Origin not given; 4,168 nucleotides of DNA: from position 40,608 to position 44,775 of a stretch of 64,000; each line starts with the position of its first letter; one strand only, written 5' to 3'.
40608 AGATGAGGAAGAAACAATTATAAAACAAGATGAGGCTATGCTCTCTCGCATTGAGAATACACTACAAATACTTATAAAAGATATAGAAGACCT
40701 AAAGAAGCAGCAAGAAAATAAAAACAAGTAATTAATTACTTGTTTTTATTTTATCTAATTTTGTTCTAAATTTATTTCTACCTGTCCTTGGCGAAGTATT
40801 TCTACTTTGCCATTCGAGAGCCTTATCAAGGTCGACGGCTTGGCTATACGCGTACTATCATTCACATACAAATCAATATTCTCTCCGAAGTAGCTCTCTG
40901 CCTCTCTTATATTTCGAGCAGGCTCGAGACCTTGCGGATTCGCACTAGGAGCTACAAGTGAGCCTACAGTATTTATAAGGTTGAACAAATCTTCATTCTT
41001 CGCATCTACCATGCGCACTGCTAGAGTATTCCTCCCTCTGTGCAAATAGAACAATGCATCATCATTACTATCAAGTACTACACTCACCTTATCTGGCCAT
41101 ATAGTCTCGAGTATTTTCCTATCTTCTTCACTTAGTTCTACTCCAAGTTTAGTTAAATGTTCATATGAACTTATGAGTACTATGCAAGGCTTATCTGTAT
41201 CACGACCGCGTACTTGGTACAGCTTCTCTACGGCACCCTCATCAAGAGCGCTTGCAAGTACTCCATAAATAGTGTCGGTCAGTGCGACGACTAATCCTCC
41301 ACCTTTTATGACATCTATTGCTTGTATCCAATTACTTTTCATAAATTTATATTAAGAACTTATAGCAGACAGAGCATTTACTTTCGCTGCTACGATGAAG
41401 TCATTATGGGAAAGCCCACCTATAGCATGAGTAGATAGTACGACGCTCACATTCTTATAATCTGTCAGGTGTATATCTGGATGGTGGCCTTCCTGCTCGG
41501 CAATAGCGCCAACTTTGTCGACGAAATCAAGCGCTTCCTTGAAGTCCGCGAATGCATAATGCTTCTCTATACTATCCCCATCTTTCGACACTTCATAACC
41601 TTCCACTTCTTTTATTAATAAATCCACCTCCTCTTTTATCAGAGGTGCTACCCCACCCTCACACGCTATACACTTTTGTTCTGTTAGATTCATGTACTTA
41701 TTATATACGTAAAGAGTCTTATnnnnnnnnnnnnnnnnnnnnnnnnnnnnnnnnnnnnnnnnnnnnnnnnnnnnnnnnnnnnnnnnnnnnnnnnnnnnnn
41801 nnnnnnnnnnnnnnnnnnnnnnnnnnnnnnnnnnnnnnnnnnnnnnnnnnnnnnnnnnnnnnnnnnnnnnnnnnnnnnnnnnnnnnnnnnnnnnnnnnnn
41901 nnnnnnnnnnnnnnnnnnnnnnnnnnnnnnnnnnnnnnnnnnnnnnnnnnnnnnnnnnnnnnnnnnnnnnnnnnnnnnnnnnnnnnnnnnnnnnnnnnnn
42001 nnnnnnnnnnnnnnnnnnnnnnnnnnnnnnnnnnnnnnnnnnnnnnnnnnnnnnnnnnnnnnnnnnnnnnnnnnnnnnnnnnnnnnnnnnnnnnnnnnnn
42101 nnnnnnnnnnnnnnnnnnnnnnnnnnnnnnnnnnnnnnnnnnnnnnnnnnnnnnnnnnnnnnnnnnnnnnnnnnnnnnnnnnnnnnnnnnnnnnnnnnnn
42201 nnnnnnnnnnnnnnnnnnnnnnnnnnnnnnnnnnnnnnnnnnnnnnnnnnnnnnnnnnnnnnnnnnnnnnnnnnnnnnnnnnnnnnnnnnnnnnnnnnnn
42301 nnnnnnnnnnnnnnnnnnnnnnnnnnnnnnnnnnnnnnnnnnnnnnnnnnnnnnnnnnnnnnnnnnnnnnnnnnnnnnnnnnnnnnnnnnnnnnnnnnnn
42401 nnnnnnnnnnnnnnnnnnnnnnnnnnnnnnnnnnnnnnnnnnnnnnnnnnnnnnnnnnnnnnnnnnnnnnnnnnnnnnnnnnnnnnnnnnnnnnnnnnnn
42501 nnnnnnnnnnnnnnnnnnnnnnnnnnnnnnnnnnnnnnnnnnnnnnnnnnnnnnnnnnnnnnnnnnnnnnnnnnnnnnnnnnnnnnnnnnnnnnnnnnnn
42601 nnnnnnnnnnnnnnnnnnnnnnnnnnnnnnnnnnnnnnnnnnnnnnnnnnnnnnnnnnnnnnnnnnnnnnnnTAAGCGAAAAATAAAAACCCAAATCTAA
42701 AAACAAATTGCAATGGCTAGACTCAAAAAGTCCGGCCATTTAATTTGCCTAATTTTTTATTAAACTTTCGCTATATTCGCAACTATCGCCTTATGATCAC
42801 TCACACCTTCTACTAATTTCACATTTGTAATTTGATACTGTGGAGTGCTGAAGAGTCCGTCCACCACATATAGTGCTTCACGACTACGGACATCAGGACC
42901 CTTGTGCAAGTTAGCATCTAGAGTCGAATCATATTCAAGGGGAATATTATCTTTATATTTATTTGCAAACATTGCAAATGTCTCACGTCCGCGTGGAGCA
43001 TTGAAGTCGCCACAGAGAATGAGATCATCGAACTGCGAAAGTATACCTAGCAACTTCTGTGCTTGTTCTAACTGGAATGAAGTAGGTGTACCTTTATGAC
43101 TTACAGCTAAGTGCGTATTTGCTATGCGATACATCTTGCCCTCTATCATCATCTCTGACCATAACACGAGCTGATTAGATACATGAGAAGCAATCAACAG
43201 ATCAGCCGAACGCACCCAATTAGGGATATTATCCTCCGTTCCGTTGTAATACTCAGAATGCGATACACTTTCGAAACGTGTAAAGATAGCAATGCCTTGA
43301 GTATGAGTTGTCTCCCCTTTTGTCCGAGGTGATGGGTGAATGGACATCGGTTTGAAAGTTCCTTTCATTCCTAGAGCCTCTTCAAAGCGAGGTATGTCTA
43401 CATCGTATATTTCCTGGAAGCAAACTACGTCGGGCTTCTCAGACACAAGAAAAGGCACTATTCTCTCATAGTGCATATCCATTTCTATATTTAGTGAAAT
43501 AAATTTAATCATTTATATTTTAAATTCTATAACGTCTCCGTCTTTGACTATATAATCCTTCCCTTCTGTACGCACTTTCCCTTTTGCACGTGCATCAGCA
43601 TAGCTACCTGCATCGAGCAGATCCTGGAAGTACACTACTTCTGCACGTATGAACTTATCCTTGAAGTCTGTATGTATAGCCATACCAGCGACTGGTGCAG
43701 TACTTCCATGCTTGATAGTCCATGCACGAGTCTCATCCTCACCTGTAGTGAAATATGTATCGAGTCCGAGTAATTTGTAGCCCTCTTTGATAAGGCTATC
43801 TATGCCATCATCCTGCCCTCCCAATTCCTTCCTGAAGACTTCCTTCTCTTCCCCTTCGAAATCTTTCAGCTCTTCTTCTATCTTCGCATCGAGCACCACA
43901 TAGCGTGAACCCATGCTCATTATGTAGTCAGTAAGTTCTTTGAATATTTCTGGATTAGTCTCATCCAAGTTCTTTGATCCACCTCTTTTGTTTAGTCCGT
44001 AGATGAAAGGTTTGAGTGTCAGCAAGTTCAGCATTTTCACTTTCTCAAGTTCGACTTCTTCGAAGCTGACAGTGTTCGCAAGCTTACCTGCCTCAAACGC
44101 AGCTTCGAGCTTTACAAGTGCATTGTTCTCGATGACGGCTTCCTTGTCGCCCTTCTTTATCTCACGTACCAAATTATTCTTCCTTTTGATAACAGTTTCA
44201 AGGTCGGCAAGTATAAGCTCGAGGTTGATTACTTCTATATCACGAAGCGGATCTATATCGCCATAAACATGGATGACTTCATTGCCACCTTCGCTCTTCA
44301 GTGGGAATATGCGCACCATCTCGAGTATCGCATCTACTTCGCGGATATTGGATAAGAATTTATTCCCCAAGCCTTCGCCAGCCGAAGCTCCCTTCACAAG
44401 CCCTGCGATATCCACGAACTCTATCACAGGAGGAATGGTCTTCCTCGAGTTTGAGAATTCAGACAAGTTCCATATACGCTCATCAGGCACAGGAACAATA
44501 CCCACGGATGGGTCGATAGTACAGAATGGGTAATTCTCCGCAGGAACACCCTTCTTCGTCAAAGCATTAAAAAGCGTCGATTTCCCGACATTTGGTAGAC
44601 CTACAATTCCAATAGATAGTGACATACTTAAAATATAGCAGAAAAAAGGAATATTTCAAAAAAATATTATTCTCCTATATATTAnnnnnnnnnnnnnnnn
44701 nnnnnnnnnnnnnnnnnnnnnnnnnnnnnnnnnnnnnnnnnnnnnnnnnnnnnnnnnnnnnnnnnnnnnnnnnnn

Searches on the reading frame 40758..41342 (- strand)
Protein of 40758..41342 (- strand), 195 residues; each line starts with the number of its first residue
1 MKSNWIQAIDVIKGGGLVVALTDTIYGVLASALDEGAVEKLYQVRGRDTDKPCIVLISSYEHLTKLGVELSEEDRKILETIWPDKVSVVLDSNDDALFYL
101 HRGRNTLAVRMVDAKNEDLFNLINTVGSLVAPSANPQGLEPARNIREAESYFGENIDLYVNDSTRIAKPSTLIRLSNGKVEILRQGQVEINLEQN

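Call 36: search_protein_families(library=pfam, proteins=[window:40758-41342:-], max_evalue=0.001)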
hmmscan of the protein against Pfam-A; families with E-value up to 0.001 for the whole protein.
window:40758-41342:- (195 aa): 1 family
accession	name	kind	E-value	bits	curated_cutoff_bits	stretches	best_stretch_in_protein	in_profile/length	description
PF01300.24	Sua5_yciO_yrdC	-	1.3e-36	126.2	25.1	1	11-186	2-178/178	Telomere recombination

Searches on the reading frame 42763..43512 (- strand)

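Call 36: search_protein_families(library=pfam, proteins=[window:42763-43512:-], max_evalue=0.001)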
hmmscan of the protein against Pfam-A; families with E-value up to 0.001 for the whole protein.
window:42763-43512:- (250 aa): 1 family
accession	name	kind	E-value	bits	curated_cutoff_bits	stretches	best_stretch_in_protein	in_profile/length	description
PF03372.29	Exo_endo_phos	-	2.7e-10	40.8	24.5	1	6-196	2-174/225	Endonuclease/Exonuclease/phosphatase family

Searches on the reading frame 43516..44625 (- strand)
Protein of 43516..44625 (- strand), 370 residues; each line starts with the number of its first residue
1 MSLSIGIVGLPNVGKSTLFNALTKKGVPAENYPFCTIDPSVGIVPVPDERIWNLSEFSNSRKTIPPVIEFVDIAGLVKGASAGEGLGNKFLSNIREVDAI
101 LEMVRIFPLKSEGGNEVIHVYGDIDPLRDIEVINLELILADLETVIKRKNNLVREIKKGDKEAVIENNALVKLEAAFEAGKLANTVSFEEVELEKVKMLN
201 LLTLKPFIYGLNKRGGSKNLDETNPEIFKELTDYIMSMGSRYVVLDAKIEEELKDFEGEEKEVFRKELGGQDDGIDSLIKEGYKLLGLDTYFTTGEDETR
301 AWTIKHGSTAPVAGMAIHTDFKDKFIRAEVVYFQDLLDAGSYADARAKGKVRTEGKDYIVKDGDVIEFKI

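Call 36: search_protein_families(library=pfam, proteins=[window:43516-44625:-], max_evalue=0.001)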
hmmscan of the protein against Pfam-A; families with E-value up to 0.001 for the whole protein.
window:43516-44625:- (370 aa): 3 families
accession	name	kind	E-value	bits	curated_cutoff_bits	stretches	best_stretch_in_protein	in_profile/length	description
PF06071.19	YchF-GTPase_C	-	3.2e-33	114.1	27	1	288-370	1-83/84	Protein of unknown function (DUF933)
PF01926.29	MMR_HSR1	-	1.2e-20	74.1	21.9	1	5-107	2-85/113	50S ribosome-binding GTPase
PF02421.24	FeoB_N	-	5e-07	29.8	27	1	5-45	3-43/156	Ferrous iron transport protein B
